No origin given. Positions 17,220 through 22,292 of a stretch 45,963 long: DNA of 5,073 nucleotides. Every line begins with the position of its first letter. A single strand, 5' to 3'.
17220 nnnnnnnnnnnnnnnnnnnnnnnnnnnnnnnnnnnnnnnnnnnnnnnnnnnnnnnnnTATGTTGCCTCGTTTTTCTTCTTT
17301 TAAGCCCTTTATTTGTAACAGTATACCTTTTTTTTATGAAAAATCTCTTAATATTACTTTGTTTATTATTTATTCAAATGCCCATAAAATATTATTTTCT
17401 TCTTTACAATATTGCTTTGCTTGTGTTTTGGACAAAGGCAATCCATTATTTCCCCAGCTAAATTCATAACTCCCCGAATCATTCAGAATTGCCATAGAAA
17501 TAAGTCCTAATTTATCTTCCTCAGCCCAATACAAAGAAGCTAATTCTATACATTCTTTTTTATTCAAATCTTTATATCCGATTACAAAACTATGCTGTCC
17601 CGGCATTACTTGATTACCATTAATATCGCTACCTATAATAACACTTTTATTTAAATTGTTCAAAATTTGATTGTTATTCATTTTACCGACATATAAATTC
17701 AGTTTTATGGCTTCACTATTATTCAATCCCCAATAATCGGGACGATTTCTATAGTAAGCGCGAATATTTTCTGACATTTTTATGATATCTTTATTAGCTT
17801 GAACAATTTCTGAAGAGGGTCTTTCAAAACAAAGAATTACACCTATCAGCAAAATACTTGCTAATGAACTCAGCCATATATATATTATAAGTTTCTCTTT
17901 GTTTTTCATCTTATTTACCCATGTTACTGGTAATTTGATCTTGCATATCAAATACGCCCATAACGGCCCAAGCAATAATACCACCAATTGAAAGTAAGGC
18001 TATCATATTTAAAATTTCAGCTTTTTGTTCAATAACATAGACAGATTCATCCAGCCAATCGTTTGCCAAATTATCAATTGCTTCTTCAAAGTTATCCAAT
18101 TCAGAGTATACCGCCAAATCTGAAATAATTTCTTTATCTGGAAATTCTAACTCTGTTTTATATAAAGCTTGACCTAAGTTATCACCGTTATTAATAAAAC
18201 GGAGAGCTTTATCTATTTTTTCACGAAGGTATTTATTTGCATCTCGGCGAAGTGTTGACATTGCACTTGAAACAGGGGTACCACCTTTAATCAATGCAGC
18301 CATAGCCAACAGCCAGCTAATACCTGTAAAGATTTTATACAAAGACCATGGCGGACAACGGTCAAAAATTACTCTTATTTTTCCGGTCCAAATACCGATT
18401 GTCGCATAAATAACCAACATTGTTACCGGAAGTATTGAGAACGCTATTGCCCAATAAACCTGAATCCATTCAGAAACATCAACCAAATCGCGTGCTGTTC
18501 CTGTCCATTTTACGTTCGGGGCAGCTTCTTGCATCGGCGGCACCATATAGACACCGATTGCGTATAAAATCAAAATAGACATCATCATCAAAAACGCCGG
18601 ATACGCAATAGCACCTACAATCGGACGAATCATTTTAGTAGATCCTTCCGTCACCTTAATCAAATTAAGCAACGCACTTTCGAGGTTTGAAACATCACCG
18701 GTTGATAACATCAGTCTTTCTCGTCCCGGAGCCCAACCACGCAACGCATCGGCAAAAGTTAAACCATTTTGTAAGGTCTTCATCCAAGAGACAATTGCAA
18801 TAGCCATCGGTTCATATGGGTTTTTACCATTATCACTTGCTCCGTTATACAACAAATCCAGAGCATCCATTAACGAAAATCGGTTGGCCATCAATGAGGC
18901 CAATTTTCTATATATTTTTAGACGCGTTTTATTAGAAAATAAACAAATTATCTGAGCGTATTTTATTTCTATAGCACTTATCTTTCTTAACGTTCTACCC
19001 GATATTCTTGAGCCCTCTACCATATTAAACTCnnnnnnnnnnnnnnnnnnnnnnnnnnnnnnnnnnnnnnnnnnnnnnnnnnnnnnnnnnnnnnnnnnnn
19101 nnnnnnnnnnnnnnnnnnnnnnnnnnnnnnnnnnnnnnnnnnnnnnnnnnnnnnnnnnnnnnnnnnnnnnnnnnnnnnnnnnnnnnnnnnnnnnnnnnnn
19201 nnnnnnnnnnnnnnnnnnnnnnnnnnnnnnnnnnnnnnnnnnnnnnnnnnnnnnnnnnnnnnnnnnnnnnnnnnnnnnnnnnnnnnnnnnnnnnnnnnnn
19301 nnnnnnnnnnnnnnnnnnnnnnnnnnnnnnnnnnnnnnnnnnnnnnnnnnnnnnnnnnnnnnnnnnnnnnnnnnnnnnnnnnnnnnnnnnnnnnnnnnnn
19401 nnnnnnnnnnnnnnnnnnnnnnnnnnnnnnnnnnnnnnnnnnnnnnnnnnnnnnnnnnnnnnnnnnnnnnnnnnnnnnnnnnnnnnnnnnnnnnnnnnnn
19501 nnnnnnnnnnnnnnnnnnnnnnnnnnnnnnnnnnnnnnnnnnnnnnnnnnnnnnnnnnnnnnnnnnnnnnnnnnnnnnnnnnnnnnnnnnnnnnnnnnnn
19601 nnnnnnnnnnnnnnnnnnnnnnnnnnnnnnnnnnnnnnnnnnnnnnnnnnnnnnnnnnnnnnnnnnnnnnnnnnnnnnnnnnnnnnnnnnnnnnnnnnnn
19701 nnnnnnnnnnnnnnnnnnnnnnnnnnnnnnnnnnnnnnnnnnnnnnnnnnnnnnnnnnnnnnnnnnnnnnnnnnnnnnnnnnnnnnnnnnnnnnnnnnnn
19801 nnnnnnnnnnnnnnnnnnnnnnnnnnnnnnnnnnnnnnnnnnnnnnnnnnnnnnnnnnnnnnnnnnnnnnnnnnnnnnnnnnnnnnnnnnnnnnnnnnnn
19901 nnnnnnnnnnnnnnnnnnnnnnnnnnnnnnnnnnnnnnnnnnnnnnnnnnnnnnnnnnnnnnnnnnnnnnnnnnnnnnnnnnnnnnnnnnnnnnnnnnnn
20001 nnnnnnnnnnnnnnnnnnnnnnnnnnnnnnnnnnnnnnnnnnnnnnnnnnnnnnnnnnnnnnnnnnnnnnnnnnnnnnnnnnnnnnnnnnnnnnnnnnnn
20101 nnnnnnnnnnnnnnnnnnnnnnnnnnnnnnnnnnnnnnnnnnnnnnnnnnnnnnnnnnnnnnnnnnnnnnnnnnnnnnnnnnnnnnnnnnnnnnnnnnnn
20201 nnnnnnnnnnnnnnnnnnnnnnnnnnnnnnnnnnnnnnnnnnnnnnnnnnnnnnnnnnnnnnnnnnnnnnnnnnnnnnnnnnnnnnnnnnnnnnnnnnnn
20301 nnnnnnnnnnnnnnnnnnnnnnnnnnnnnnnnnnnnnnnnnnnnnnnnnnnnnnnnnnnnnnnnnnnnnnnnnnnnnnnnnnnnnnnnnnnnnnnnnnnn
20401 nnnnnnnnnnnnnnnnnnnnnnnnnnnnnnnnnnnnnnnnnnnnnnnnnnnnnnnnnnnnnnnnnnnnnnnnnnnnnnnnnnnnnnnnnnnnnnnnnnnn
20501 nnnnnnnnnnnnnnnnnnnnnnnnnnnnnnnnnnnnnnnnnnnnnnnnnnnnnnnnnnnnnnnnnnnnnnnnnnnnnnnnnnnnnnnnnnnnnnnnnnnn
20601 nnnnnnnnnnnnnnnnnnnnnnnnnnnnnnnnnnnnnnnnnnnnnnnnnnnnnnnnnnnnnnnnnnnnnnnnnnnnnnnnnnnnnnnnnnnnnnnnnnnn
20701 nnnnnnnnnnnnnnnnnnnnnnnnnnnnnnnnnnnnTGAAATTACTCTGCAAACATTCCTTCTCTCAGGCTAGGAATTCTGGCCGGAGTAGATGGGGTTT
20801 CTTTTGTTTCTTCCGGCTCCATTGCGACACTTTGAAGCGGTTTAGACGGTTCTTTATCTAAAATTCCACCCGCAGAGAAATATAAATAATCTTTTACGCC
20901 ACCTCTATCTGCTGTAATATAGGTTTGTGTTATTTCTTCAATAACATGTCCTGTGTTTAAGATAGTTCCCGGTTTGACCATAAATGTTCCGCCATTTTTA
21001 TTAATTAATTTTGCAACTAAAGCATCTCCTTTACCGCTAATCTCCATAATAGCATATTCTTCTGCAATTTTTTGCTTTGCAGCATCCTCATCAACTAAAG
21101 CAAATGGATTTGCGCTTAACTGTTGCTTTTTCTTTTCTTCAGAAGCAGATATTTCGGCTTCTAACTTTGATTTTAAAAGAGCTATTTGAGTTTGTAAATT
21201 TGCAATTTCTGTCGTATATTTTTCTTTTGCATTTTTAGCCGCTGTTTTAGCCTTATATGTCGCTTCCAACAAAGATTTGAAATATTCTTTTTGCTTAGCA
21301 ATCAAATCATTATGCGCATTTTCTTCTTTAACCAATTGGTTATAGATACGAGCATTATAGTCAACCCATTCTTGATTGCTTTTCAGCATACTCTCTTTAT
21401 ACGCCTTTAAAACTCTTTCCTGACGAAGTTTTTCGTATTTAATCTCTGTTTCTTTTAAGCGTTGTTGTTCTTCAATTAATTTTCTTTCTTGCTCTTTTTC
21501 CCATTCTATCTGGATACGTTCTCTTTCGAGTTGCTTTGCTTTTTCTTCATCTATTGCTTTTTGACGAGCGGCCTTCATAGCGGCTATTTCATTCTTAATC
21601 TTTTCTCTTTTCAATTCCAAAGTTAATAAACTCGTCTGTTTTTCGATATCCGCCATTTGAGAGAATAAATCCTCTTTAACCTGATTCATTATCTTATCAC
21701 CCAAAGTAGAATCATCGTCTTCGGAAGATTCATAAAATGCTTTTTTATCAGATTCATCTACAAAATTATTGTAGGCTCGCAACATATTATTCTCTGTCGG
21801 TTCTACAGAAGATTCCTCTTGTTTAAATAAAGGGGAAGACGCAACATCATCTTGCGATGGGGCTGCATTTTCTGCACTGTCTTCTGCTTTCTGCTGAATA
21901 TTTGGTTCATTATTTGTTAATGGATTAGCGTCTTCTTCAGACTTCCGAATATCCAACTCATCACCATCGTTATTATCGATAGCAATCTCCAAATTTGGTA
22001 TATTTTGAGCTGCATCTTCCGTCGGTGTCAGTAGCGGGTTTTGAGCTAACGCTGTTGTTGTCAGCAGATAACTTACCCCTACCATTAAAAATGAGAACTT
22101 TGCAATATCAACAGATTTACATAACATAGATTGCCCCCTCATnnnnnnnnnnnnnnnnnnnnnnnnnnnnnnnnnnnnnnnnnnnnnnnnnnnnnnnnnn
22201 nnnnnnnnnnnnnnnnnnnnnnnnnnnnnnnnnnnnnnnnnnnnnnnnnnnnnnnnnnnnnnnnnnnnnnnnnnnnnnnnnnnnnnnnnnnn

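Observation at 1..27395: One 27.4-kb co-directional array fuses a type IVb pilus biogenesis module to a VirB/rvh-type type IV secretion module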

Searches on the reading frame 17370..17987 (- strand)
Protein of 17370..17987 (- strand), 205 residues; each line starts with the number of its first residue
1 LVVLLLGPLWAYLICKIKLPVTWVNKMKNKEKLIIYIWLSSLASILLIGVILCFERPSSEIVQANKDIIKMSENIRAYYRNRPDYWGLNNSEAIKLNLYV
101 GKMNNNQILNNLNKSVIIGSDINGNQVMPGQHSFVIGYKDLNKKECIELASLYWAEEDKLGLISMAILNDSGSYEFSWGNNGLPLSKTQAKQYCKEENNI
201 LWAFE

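Call 5: search_protein_families(library=pfam, proteins=[window:17370-17987:-], max_evalue=0.01)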
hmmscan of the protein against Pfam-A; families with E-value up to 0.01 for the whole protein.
window:17370-17987:- (205 aa): 2 families
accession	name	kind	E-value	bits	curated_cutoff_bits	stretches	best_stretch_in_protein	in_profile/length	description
PF08805.16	PilS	-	0.0012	19.3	22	1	59-196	2-127/138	PilS N terminal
PF05307.16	Bundlin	-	0.0045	17.7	22.3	1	67-195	15-134/151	Bundlin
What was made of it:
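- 17370..17909 (-): Pilin-like bitopic protein without a prepilin cleavage motif (no Gly-1/Glu+5). It is not the major pilin. Pfam PilS 1.2e-3 and Bundlin 4.5e-3, both below cutoff (call 5).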

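Call 23: search_protein_families(library=ncbifam, proteins=[window:17370-17987:-], max_evalue=0.01)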
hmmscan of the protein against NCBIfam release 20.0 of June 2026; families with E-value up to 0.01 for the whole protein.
window:17370-17987:- (205 aa): 0 families

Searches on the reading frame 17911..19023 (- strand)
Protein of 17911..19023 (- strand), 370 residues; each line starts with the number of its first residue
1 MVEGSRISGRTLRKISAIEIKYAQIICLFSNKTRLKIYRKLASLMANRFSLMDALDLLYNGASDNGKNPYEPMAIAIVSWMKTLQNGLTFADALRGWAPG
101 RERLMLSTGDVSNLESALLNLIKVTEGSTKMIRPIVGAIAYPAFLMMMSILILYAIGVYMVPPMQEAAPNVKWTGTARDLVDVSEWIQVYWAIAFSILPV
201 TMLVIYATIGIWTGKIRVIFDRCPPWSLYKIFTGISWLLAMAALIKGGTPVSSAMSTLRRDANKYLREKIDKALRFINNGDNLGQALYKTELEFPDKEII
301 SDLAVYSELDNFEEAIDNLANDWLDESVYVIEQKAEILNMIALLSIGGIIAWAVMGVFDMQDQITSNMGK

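Call 5: search_protein_families(library=pfam, proteins=[window:17911-19023:-], max_evalue=0.01)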
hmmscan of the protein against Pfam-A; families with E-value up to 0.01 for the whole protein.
window:17911-19023:- (370 aa): 1 family
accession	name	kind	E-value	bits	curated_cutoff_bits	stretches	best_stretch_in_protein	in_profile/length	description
PF00482.28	T2SSF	-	1.1e-22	80.8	25.2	2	237-358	1-123/125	Type II secretion system (T2SS), protein F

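Call 23: search_protein_families(library=ncbifam, proteins=[window:17911-19023:-], max_evalue=0.01)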
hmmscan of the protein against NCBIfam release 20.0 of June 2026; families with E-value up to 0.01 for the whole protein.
window:17911-19023:- (370 aa): 6 families
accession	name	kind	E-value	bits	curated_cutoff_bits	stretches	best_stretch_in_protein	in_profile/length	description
TIGR02120.1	GspF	equivalog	5.2e-14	52.3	424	1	30-357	61-390/401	type II secretion system inner membrane protein GspF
NF007861.0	PRK10573.1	equivalog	5.1e-13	48.8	401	1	30-356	57-386/401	protein transport protein HofC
NF041012.2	T4P_ComGB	equivalog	7.1e-13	48.6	240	1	34-290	3-258/332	competence type IV pilus assembly protein ComGB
NF052606.1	T4PiliAsmPilCMyx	equivalog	8.7e-10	38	700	1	13-357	62-407/419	type IV pilus assembly protein PilC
NF052607.1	T4PiliAsmPilCThrm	equivalog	8.8e-07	28.3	700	1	81-360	109-396/406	type IV pilus assembly protein PilC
NF047826.1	T3SSXpsF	equivalog_domain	0.00013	20.9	650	1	106-359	137-395/405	type II secretion system protein XpsF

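Call 29: find_related_loci(query=window:17911-19023:-, collection=metagenome_contigs, flank=10000)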
Query window:17911-19023:- (370 aa) in metagenome_contigs; peptide patterns used: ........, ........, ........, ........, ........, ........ (x = any residue, [..] = any of these).
164 stretches matched a pattern; 62 encode a relative of the query (tblastn E <= 1e-3); 62 distinct loci.
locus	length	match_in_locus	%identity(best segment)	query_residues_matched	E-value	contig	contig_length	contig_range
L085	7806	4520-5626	91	1-369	0e+0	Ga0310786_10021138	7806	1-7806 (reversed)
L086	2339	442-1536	87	6-370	0e+0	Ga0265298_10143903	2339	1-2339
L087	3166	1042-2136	85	6-370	0e+0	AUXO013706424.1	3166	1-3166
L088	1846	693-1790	84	5-370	0e+0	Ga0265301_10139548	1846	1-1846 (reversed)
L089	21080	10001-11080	76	10-369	0e+0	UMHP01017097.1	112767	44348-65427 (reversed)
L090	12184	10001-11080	76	10-369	0e+0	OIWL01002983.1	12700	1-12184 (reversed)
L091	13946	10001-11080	76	10-369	0e+0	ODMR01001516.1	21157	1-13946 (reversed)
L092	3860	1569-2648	76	10-369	0e+0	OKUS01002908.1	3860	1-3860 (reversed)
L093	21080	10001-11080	76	10-369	0e+0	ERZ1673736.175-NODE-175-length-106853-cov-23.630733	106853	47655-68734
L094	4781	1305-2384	76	10-369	0e+0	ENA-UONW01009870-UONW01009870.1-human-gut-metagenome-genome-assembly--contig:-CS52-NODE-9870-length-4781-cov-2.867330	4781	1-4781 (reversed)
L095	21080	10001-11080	75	10-369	0e+0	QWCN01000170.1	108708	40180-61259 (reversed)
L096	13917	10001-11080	75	10-369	0e+0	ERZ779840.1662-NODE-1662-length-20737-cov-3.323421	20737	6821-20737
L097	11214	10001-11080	75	10-369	0e+0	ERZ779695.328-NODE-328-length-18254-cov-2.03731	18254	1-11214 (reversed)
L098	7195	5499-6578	75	10-369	0e+0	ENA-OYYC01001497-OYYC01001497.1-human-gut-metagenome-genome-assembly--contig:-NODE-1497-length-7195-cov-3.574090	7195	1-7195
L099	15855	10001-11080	75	10-369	0e+0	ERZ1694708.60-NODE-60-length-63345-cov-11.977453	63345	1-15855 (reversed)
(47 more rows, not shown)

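Call 33: search_protein_families(library=ncbifam, proteins=[L093:12713-13675:+, L093:11811-12437:+, L093:11085-11687:+], max_evalue=0.01)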
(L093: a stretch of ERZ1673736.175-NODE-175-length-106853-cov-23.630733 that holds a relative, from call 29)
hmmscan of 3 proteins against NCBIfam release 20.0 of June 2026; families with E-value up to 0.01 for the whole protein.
L093:12713-13675:+ (320 aa): 21 families
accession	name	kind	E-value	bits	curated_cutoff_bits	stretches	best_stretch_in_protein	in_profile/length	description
TIGR01420.1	pilT_fam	subfamily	4e-32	111.8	319.1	1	66-270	80-277/343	PilT/PilU family type 4a pilus ATPase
NF041000.1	ATPase_ComGA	equivalog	4.1e-29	101.4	300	1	106-237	123-246/267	competence type IV pilus ATPase ComGA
TIGR02538.1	type_IV_pilB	equivalog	6.1e-25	87.8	675.65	1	92-234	296-430/564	type IV-A pilus assembly ATPase PilB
NF007755.0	PRK10436.1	equivalog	2.1e-24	86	617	1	92-231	199-330/465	type II secretion system protein GspE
NF053534.1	T4PilAsmATPsTfpB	equivalog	2.3e-23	82.5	850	1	91-234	315-450/584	type IV pilus assembly ATPase TfpB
TIGR02533.1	type_II_gspE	equivalog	5e-23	81.5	630.25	1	91-234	222-357/486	type II secretion system ATPase GspE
TIGR02525.1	plasmid_TraJ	equivalog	2.7e-19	69.4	368.3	1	80-252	121-287/372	plasmid transfer ATPase TraJ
TIGR02524.1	dot_icm_DotB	equivalog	1.8e-18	66.9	463.3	1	75-236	101-259/358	Dot/Icm type IV secretion system ATPase DotB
NF058587.1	archaellum_moto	equivalog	5.4e-13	48.5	550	1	98-231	262-391/527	archaellum flagellar ATPase motor FlaI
TIGR02788.1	VirB11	equivalog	3.1e-12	46.2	249.95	1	113-255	146-284/308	P-type DNA transfer ATPase VirB11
TIGR03819.1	heli_sec_ATPase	hypoth_equivalog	1.9e-08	33.9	373.15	1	100-242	167-306/340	TadA family conjugal transfer-associated ATPase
NF053672.1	bindosome_BasE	exception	2.3e-08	33.2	1000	1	101-233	260-388/512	bindosome assembly system ATPase subunit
TIGR02782.1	TrbB_P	equivalog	3.2e-08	33.2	304.55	1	109-238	134-257/303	P-type conjugative transfer ATPase TrbB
NF010469.0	PRK13894.1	subfamily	3.2e-07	30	508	1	113-235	151-266/320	conjugal transfer ATPase TrbB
NF010425.0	PRK13851.1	equivalog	1.9e-06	27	461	1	106-239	157-289/344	type IV secretion system protein VirB11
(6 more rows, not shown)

L093:11811-12437:+ (208 aa): 2 families
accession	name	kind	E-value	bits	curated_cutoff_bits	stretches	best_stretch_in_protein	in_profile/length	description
NF007862.0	PRK10574.1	equivalog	0.0031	17.7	138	0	8-50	2-44/145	prepilin peptidase-dependent pilin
NF007800.0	PRK10506.1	equivalog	0.0037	17.1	158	1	7-60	5-58/163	prepilin peptidase-dependent protein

L093:11085-11687:+ (200 aa): 1 family
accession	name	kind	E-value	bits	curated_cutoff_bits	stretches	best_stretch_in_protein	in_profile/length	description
NF002318.0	PRK01253.1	equivalog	0.0069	16.1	55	0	20-48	25-53/55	preprotein translocase subunit Sec61beta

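Call 34: search_protein_families(library=pfam, proteins=[L093:12713-13675:+, L093:11811-12437:+, L093:11085-11687:+], max_evalue=0.01)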
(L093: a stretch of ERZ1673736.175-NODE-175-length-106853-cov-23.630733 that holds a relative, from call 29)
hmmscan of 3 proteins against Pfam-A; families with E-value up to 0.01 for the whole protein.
L093:12713-13675:+ (320 aa): 6 families
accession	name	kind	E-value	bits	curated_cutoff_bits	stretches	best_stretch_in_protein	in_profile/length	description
PF00437.27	T2SSE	-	3.5e-29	102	24.9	1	78-239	106-261/370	Type II/IV secretion system protein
PF13401.12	AAA_22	-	4.2e-05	24.3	27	1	111-171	5-64/130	AAA domain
PF13191.12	AAA_16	-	0.0002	22.3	32.6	1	109-218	22-136/167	AAA ATPase domain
PF20720.3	nSTAND3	-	0.0074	16.4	27.2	0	109-149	15-54/155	Novel STAND NTPase 3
PF00005.33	ABC_tran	-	0.0094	17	25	0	115-171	15-67/137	ABC transporter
PF00931.28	NB-ARC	-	0.01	15.6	23.5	0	104-253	12-167/248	NB-ARC domain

L093:11811-12437:+ (208 aa): 3 families
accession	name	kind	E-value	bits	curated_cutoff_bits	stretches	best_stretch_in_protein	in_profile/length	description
PF08805.16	PilS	-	4.7e-15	56.3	22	1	47-150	6-107/138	PilS N terminal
PF05307.16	Bundlin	-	5.8e-13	49.8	22.3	1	42-172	6-136/151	Bundlin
PF05946.17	TcpA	-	0.002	18.7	25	1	92-176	10-91/130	Toxin-coregulated pilus subunit TcpA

L093:11085-11687:+ (200 aa): 2 families
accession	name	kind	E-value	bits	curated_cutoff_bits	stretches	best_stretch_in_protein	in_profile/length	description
PF05307.16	Bundlin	-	0.00016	22.4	22.3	1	51-168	6-120/151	Bundlin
PF11309.13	DUF3112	-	0.0058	16.6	23.3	1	7-90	34-117/217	Protein of unknown function (DUF3112)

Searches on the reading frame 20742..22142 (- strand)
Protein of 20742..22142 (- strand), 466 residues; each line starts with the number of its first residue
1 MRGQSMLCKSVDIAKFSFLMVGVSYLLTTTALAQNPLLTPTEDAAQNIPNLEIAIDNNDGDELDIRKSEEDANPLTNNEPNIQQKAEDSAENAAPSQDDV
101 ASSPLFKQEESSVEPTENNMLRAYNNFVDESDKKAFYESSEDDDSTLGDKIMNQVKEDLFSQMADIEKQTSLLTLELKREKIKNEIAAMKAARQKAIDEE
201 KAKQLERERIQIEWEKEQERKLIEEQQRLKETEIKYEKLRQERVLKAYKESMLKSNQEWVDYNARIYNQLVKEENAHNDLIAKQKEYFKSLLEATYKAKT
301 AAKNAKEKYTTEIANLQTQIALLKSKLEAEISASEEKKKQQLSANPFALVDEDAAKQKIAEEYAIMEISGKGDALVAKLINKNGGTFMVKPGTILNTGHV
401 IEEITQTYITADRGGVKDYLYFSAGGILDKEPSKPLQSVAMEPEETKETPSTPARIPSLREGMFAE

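Call 5: search_protein_families(library=pfam, proteins=[window:20742-22142:-], max_evalue=0.01)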
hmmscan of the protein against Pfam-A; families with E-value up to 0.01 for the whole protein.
window:20742-22142:- (466 aa): 0 families

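Call 16: search_protein_families(library=pfam, proteins=[window:20742-22142:-], max_evalue=1)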
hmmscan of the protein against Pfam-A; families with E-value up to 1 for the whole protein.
window:20742-22142:- (466 aa): 0 families
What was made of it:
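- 20742..22142 (-): PilP-like protein with a long coiled-coil N-terminal extension. No Pfam hit (calls 5, 16).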

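Call 23: search_protein_families(library=ncbifam, proteins=[window:20742-22142:-], max_evalue=0.01)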
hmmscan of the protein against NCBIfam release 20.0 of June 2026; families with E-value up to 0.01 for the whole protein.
window:20742-22142:- (466 aa): 1 family
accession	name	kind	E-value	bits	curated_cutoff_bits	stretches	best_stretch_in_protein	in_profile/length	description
TIGR03021.1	pilP_fam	equivalog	1.6e-06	29.2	34.65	1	311-407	5-114/119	type IV pilus biogenesis protein PilP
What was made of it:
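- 20742..22142 (-): NCBIfam pilP_fam 1.6e-6, 29.2 bits against a cutoff of 34.65, residues 311-407 (call 23).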
